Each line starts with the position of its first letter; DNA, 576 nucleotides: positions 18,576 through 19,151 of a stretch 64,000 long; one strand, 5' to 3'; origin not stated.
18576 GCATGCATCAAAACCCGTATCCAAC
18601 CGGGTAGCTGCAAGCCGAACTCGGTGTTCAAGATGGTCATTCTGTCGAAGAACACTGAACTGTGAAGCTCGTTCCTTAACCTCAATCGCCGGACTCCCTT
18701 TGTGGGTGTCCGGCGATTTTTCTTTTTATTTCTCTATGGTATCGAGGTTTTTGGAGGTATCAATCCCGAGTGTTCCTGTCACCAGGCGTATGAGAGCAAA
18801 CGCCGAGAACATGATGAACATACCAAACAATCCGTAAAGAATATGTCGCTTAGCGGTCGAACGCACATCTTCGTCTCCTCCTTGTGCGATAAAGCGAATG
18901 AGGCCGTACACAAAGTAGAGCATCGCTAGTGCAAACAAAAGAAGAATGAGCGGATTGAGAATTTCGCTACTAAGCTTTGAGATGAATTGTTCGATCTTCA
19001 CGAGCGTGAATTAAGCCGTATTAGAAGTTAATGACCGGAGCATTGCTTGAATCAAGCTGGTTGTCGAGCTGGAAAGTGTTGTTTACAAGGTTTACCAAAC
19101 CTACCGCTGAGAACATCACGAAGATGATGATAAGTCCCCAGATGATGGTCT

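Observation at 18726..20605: Tandem array of five divergent VirB2/TrbC-like pilin paralogs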

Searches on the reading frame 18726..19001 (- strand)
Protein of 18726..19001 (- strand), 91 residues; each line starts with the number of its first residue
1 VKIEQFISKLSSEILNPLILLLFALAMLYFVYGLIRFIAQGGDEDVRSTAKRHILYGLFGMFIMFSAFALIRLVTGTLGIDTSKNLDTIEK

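Call 3: search_protein_families(library=pfam, proteins=[window:18726-19001:-], max_evalue=1)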
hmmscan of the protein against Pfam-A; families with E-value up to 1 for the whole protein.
window:18726-19001:- (91 aa): 7 families
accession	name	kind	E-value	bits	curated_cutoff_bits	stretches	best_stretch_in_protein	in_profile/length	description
PF18895.5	T4SS_pilin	-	1.3e-07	32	26.6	1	7-72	5-69/71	Type IV secretion system pilin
PF04956.18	TrbC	-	0.017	15.8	27.9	1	1-71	35-95/98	TrbC/VIRB2 pilin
PF03188.21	Cytochrom_B561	-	0.03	15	23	1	21-65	78-123/137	Eukaryotic cytochrome b561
PF23483.1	Microp_apicomplexa_2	-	0.052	14.3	27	1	14-76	3-64/108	Apicomplexa microprotein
PF20456.3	DUF6709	-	0.056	12.8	27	0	53-91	16-55/339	Family of unknown function (DUF6709)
PF11026.13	DUF2721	-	0.12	12.7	28.3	1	6-39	85-118/129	Protein of unknown function (DUF2721)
PF03994.20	DUF350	-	0.2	12.2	26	1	21-85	48-106/133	Domain of Unknown Function (DUF350)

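Call 4: search_protein_families(library=ncbifam, proteins=[window:18726-19001:-], max_evalue=1)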
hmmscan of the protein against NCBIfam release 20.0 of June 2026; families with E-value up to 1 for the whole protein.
window:18726-19001:- (91 aa): 2 families
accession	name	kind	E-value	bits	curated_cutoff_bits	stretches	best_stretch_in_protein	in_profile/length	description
NF045849.1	ICE_MMCAP2_0565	equivalog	3.4e-07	29.9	40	1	7-77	9-79/80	Mbov_0395 family pilin-like conjugal transfer protein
NF033883.1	conj_TraQ_IncI1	equivalog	0.039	13.8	80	1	4-67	3-65/175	conjugal transfer protein TraQ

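Call 31: find_homologous_proteins(query=A1, max_evalue=0.00001)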
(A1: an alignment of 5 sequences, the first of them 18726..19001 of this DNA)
Query A1 (5 sequences) (91 aa, profile of the alignment): 266 proteins with E <= 0.00001 among 8000 candidates; the best 120 are listed.
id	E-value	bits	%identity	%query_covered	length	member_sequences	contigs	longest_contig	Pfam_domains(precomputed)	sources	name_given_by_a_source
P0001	4.2e-42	161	30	69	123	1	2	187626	PF18895.6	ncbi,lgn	-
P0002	2.0e-41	159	23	86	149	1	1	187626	PF18895.6,PF04956.19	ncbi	-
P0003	5.1e-36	141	30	81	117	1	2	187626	PF18895.6,PF04956.19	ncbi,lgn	-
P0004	8.9e-36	141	32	78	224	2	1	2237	PF18895.6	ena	-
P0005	1.7e-35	140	38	79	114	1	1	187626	PF18895.6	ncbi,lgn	-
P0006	3.1e-32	129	32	90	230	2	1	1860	PF18895.6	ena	-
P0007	1.6e-31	127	32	86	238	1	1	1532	PF18895.6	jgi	-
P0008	2.0e-31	127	36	74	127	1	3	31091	PF18895.6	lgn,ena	-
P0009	4.2e-31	125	36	74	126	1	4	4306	PF18895.6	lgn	-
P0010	3.9e-30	122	38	71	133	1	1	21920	-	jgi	jgi:hypothetical protein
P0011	6.9e-30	122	39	63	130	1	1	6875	PF18895.6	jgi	-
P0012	9.7e-30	121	27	80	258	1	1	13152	PF18895.6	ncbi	-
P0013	3.7e-29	119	37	74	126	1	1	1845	PF18895.6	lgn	-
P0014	2.4e-28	117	34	80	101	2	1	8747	PF18895.6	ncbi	-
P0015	2.3e-27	113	100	100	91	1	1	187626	PF18895.6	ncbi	-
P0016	1.6e-26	111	30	73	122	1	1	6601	PF18895.6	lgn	-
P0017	8.0e-26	108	73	98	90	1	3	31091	PF18895.6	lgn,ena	-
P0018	2.0e-25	107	68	96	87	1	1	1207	PF18895.6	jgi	-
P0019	3.8e-25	106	73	98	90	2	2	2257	PF18895.6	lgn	-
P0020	1.6e-24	104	74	98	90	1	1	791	PF18895.6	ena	-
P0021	1.7e-23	101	66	98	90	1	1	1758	PF18895.6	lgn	-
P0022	3.0e-23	100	66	98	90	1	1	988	PF18895.6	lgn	-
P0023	3.8e-23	100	71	98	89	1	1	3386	PF18895.6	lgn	-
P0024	6.2e-23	99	71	98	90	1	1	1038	PF18895.6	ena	-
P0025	7.1e-23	99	32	80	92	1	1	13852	PF18895.6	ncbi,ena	-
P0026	7.4e-23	99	67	98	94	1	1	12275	PF18895.6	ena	-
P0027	9.4e-23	99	59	98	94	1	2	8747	PF18895.6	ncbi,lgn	-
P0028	1.2e-22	98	61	98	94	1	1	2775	PF18895.6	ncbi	-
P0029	1.3e-22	98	66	98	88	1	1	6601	PF18895.6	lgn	-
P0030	2.4e-22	97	59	98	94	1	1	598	PF18895.6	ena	-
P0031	4.4e-22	96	34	81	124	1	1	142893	PF18895.6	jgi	jgi:hypothetical protein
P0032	7.6e-22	96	63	98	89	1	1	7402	PF18895.6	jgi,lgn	jgi:uncharacterized membrane protein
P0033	7.6e-22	96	64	98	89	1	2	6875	PF18895.6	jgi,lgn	-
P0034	1.2e-21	95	63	98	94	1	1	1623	PF18895.6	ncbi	-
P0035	3.5e-21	93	31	60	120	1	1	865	PF18895.6,PF04956.19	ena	-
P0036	4.3e-21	93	52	98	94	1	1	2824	PF18895.6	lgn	-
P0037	1.1e-20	92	64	98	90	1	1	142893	PF18895.6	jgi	jgi:cytochrome c oxidase assembly factor CtaG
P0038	3.5e-20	90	27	73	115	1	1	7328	PF18895.6,PF04956.19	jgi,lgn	-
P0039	4.1e-20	90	35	59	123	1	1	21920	PF18895.6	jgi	jgi:hypothetical protein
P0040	5.6e-20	90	59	98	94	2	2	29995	PF18895.6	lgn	-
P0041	6.8e-20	89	33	59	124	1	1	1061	PF18895.6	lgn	-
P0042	7.9e-20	89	32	69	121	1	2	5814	PF18895.6,PF04956.19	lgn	-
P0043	8.3e-20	89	31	71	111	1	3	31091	PF18895.6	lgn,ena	-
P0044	9.1e-20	89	30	59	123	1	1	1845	PF18895.6,PF04956.19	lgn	-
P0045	1.1e-19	89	60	96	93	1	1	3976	PF18895.6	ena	-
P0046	1.4e-19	88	28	77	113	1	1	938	PF18895.6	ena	-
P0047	2.7e-19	87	31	74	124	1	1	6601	PF18895.6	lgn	-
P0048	6.8e-19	86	31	68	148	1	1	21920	PF18895.6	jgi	jgi:hypothetical protein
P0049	8.3e-19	86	30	74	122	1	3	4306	PF18895.6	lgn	-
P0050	9.5e-19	86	33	59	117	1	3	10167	PF18895.6,PF04956.19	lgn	-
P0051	1.1e-18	85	35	59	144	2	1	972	PF18895.6,PF04956.19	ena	-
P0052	1.9e-18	85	25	66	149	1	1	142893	PF18895.6,PF04956.19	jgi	jgi:type IV secretory pathway VirB2 component (pilin)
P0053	2.4e-18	84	31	89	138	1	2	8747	PF18895.6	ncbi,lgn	-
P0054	8.5e-18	83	29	82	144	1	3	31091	PF18895.6,PF04956.19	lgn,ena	-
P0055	1.6e-17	82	49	91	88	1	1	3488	PF18895.6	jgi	jgi:hypothetical protein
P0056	2.0e-17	81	60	88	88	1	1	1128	PF18895.6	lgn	-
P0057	5.0e-17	80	57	89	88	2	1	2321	PF18895.6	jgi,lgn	-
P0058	5.1e-17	80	26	84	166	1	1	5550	PF18895.6,PF19607.5,PF04956.19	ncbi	-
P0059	6.5e-17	80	26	79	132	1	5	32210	PF18895.6,PF04956.19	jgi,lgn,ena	-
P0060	6.6e-17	80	40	75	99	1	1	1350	PF18895.6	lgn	-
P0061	8.3e-17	79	32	80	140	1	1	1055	PF18895.6,PF04956.19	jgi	jgi:hypothetical protein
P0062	9.2e-17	79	53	95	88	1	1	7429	PF18895.6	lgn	-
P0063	1.2e-16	79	33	36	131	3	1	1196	PF18895.6,PF04956.19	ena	-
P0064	1.3e-16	79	56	95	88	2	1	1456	PF18895.6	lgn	-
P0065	1.4e-16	79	29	76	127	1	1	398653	PF18895.6,PF04956.19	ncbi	-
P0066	1.7e-16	78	47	96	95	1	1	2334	PF18895.6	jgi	jgi:hypothetical protein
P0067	1.8e-16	78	27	79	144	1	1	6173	PF18895.6,PF04956.19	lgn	-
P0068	2.8e-16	78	28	71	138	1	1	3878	PF18895.6,PF04956.19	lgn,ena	-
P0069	3.3e-16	77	49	87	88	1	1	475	PF18895.6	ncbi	-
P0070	4.4e-16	77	23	81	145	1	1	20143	PF18895.6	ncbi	-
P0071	4.4e-16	77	32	40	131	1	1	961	PF18895.6,PF04956.19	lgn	-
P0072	9.3e-16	76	33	80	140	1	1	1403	PF18895.6,PF04956.19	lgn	-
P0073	9.3e-16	76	35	75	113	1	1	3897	PF18895.6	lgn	-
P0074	1.3e-15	75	27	56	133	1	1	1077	PF18895.6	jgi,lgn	-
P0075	1.3e-15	75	29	63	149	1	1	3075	PF18895.6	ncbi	-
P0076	2.0e-15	75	35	78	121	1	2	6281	PF18895.6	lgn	-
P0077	2.4e-15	75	27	79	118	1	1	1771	PF18895.6,PF04956.19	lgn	-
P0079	2.9e-15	74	24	78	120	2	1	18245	PF18895.6,PF04956.19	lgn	-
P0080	3.0e-15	74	32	71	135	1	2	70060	PF18895.6,PF04956.19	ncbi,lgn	-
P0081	3.5e-15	74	52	91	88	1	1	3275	PF18895.6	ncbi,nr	ncbi:MAG: hypothetical protein Q8Q22_00480 [bacterium]|nr:hypothetical protein [bacterium]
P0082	3.6e-15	74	51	89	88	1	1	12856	PF18895.6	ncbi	-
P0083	3.9e-15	74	43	84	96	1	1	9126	PF18895.6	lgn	-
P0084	4.2e-15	74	26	59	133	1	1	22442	PF18895.6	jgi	jgi:hypothetical protein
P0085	4.2e-15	74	30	59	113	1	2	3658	PF18895.6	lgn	-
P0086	4.3e-15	74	30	73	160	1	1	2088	PF18895.6,PF04956.19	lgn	-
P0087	4.5e-15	74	51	97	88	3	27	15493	PF18895.6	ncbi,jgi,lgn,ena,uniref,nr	ncbi:MAG: hypothetical protein A3G05_00980 [Candidatus Zambryskibacteria bacterium RIFCSPLOWO2_12_FU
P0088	4.6e-15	74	31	93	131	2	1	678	PF18895.6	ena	-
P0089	5.2e-15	74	49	97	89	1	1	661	PF18895.6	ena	-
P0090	5.6e-15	73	-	-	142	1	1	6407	PF18895.6,PF04956.19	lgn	-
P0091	5.6e-15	73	31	59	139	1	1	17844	PF18895.6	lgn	-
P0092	6.6e-15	73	31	92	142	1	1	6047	PF18895.6,PF04956.19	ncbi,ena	-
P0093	6.9e-15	73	29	79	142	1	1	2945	PF18895.6,PF04956.19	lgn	-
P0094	7.2e-15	73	54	91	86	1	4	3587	PF18895.6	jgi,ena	-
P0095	7.3e-15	73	24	46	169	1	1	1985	PF18895.6,PF04956.19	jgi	jgi:hypothetical protein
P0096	8.0e-15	73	26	59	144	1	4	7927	PF18895.6,PF04956.19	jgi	jgi:hypothetical protein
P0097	8.2e-15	73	28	59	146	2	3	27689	PF18895.6,PF04956.19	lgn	-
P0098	8.4e-15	73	52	91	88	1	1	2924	PF18895.6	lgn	-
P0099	8.5e-15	73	30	70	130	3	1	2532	PF18895.6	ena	-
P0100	9.2e-15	73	26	84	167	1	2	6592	PF18895.6,PF19607.5,PF04956.19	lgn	-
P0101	1.1e-14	72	26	80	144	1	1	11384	PF18895.6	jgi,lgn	-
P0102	1.1e-14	72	29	71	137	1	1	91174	PF18895.6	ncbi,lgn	-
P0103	1.3e-14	72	30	59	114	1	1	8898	PF18895.6,PF04956.19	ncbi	-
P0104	1.3e-14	72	27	79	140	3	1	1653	PF18895.6,PF04956.19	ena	-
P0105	1.3e-14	72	23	73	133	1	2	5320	PF18895.6,PF04956.19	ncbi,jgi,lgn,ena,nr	ncbi:MAG: TrbC/VirB2 family protein [Patescibacteria group bacterium]|nr:pilin [Patescibacteria grou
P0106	1.3e-14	72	52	92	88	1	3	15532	PF18895.6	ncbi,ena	-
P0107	1.4e-14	72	54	91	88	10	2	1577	PF18895.6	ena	-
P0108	1.4e-14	72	44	76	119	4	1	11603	PF18895.6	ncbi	-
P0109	1.5e-14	72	-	-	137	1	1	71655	PF18895.6,PF04956.19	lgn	-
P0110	1.7e-14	72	22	86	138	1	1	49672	PF18895.6,PF04956.19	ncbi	-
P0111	1.8e-14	72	30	91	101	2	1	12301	PF18895.6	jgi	-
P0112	1.8e-14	72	21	85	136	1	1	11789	PF18895.6,PF04956.19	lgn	-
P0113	1.8e-14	72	45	91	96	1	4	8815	PF18895.6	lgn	-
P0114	1.8e-14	72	51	92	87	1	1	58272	PF18895.6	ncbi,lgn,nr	ncbi:MAG: hypothetical protein Q8Q92_04370 [bacterium]|nr:hypothetical protein [bacterium]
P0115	2.2e-14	71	-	-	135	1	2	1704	PF18895.6,PF04956.19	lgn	-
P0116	2.3e-14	71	49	91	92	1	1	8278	PF18895.6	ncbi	ncbi:MAG: hypothetical protein ABIF06_00610 [bacterium]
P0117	3.1e-14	71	46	91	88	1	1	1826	PF18895.6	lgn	-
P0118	3.7e-14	71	23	89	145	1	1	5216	PF18895.6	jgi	-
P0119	4.6e-14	70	28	59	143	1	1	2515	PF18895.6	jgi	jgi:TrbC/VIRB2 family.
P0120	4.9e-14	70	52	91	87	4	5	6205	PF18895.6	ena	-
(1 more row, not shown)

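Call 32: find_encoding_contigs(protein=P0002, flank=10000, max_places=3)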
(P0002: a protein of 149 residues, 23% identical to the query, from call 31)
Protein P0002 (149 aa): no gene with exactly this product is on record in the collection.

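Call 33: find_encoding_contigs(protein=P0001, flank=10000, max_places=4)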
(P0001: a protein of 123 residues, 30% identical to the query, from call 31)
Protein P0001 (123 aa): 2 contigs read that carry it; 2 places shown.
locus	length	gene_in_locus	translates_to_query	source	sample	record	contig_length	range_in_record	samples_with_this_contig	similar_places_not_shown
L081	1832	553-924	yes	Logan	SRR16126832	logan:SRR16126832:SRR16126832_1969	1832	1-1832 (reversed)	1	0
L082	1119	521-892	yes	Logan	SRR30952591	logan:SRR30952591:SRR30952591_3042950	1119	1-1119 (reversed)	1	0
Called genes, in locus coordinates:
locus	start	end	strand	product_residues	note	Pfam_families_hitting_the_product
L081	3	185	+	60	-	?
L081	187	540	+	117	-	PF04956:TrbC, PF18895:T4SS_pilin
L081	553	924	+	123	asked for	PF18895:T4SS_pilin (weak)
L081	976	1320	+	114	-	PF18895:T4SS_pilin (weak)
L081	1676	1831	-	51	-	?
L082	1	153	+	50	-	?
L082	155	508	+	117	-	PF04956:TrbC, PF18895:T4SS_pilin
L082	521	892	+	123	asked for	PF18895:T4SS_pilin (weak)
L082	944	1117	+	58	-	?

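Call 34: list_cluster_members(proteins=[P0002, P0001, P0052, P0037])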
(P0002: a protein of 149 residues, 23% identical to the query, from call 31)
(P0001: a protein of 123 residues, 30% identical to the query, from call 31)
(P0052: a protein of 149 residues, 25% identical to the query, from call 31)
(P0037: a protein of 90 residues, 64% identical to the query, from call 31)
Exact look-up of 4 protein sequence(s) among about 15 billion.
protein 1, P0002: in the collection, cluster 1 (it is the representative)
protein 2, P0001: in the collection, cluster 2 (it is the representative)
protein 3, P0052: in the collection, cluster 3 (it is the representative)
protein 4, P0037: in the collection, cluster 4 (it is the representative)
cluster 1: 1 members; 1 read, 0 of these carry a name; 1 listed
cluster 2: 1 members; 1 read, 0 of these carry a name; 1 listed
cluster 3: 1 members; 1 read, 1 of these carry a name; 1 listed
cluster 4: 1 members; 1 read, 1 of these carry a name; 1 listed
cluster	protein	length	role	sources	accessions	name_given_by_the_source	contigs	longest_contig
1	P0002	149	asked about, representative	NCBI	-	-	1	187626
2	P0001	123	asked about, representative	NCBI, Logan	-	-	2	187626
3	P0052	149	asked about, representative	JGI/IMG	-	type IV secretory pathway VirB2 component (pilin)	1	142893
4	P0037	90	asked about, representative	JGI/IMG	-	cytochrome c oxidase assembly factor CtaG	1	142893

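Call 43: predict_structure(alignment_id=A2)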
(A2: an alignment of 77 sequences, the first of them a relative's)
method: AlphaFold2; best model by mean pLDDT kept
length: 149 residues; sequences in the alignment: 77
mean_pLDDT: 78.7   pTM: 0.55
mean pLDDT of the five models: 78.7, 78.5, 78.2, 77.5, 75.3
residues with pLDDT >= 90: 31; 70-90: 81; 50-70: 30; < 50: 7
segments of 3 or more residues with pLDDT < 50: 28-31
pLDDT, mean of each block of 10 residues (from residue 1): 76 81 58 54 71 73 83 87 91 90 89 92 91 80 61
secondary structure, 60 per line:
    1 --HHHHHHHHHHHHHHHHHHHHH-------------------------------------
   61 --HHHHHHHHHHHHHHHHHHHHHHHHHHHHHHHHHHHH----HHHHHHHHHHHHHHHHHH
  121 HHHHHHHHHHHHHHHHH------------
elements in order: H3-23 H63-98 H103-137

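Call 45: search_solved_structures(query=A2, max_evalue=1)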
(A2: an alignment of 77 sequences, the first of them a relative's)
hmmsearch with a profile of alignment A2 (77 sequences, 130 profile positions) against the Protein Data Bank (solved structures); distinct sequences matched with E-value up to 1: 3.
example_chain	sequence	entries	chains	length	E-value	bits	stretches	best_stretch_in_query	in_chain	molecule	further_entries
9lp2_A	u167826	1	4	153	0.065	16.5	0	75-102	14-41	dAID23.4L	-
7rmx_A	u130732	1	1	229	0.21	14.9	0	59-93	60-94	Tunable symmetric protein, D_3_212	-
7mpa_A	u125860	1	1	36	0.6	13.3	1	48-74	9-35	Sarcoplasmic/endoplasmic reticulum calcium ATPase regulator DWORF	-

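Call 46: fold_search(model_id=the predicted structure, library=pdb)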
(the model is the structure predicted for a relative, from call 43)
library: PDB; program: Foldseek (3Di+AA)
matches with E <= 10: 244; with E <= 0.001: 0
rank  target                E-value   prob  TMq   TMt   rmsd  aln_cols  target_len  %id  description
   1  9rxe_MODEL_1_A        8.7e-01  0.63  0.36  0.48   7.0        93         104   12  Solution structure of the HR1c domain of human PKN1 (released 2025-12-31)
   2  2k48_MODEL_1_A        8.7e-01  0.51  0.36  0.46  13.1        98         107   11  NMR Structure of the N-terminal Coiled Coil Domain of the Andes Hantavirus Nucleocapsid Protein (released 2008-08-05)
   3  5oql_H                9.8e-01  0.16  0.28  0.23  20.0       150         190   12  Cryo-EM structure of the 90S pre-ribosome from Chaetomium thermophilum (released 2017-10-11)
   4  5da9_A                1.0e+00  0.87  0.40  0.15   3.1        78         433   17  ATP-gamma-S bound Rad50 from Chaetomium thermophilum in complex with the Rad50-binding domain of Mre11 (released 2016-03-02)
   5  5n9j_Z                1.0e+00  0.80  0.42  0.50   3.8        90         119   11  Core Mediator of transcriptional regulation (released 2017-05-17)
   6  8zal_B                1.2e+00  0.89  0.44  0.20   3.1        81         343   11  EmrAB-TolC MFS-type tripartite multidrug efflux pump EA (released 2025-04-30)
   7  6s1k_E                1.2e+00  0.82  0.41  0.55   3.2        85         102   14  E. coli Core Signaling Unit, carrying QQQQ receptor mutation (released 2020-01-22)
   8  8zar_C                1.3e+00  0.85  0.43  0.20   3.2        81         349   11  EmrAB-TolC MFS-type tripartite multidrug efflux pump FA (released 2025-04-30)
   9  5y9o_B                1.3e+00  0.80  0.40  0.17   3.6        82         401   15  The apo structure of Legionella pneumophila WipA (released 2018-05-16)
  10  6rxt_UK               1.3e+00  0.18  0.32  0.23  23.8       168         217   10  Cryo-EM structure of the 90S pre-ribosome (Kre33-Noc4) from Chaetomium thermophilum, state A (released 2019-08-14)
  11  7c7e                  1.4e+00  0.47  0.26  0.27  14.0        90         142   11  Crystal structure of C terminal domain of Escherichia coli DgoR (released 2021-01-20)
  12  9vks_A                1.4e+00  0.30  0.26  0.39   5.9        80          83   25  Cryo-EM structure of F-ATP synthase c-ring from Mycobacteroides abscessus (Backbone) (released 2026-01-14)
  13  9nyd_C                1.5e+00  0.82  0.39  0.20   3.6        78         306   17  Cryo-EM structure of the glycosyltransferase GtrB in the pre-catalysis and product-bound state (released 2025-12-17)
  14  8zal_A                1.6e+00  0.84  0.44  0.20   3.2        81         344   11  EmrAB-TolC MFS-type tripartite multidrug efflux pump EA (released 2025-04-30)
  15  5u0p_V                1.6e+00  0.28  0.30  0.35   5.2        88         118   17  Cryo-EM structure of the transcriptional Mediator (released 2017-03-08)
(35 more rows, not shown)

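Call 49: find_encoding_contigs(protein=P0052, flank=10000, max_places=1)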
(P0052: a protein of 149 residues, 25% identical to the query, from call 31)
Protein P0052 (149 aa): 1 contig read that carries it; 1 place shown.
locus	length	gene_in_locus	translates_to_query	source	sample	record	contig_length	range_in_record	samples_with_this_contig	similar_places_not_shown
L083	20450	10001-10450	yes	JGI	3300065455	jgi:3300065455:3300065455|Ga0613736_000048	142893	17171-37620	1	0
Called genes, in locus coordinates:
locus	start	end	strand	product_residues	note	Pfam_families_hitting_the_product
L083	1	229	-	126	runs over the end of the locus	PF02130:YbeY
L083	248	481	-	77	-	PF01165:Ribosomal_S21 (weak)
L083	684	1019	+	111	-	-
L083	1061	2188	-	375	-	PF03129:HGTP_anticodon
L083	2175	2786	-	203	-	PF10502:Peptidase_S26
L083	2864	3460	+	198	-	PF01195:Pept_tRNA_hydro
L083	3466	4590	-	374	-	PF00575:S1, PF21543:CvfB_2nd (faint), PF23459:S1_RRP5 (faint), PF00575:S1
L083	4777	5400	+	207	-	PF13483:Lactamase_B_3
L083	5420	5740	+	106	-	-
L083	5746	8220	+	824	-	PF00521:DNA_topoisoIV, PF03989:DNA_gyraseA_C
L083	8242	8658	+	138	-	-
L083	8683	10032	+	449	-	PF01547:SBP_bac_1, PF13416:SBP_bac_8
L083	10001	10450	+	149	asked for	PF04956:TrbC (weak), PF18895:T4SS_pilin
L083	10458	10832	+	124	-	PF18895:T4SS_pilin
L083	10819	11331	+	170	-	-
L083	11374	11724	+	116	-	PF18895:T4SS_pilin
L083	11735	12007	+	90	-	PF18895:T4SS_pilin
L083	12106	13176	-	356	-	-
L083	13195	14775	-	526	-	-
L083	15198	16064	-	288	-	PF00106:adh_short, PF01370:Epimerase, PF05368:NmrA (faint), PF08659:KR, PF13561:adh_short_C2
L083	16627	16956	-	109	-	PF02033:RBFA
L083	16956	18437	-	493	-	PF00009:GTP_EFTU, PF00071:Ras (weak), PF01926:MMR_HSR1, PF08477:Roc (weak), PF22042:EF-G_D2, PF11987:IF-2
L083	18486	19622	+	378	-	PF00266:Aminotran_5, PF01212:Beta_elim_lyase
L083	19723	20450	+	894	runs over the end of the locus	PF02861:Clp_N, PF23569:NBD_SMAX1, PF00004:AAA, PF17871:AAA_lid_9, PF00004:AAA, PF07724:AAA_2, PF07728:AAA_5, PF10431:ClpB_D2-small, +7 more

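Call 50: find_encoding_contigs(protein=P0109, flank=10000, max_places=1)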
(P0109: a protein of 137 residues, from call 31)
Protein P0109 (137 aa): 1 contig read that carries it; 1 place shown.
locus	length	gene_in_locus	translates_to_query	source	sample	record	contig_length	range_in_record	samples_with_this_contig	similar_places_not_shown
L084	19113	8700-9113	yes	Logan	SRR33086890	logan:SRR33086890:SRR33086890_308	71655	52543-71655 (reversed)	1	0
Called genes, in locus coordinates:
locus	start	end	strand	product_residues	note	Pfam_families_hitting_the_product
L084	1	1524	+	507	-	?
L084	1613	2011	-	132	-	-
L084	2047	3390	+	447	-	PF01541:GIY-YIG (weak), PF27096:UvrC_M, PF08459:UvrC_RNaseH_dom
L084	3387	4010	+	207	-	PF13483:Lactamase_B_3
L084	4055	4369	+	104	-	-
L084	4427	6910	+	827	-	PF00521:DNA_topoisoIV, PF03989:DNA_gyraseA_C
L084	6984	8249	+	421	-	PF01547:SBP_bac_1, PF13416:SBP_bac_8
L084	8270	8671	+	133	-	PF04956:TrbC (weak), PF18895:T4SS_pilin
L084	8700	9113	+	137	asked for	PF04956:TrbC (weak), PF18895:T4SS_pilin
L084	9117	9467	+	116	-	PF18895:T4SS_pilin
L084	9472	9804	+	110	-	PF18895:T4SS_pilin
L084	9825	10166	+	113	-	PF18895:T4SS_pilin (weak)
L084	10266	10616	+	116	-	PF18895:T4SS_pilin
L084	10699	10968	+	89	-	PF18895:T4SS_pilin (weak)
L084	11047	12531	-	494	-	-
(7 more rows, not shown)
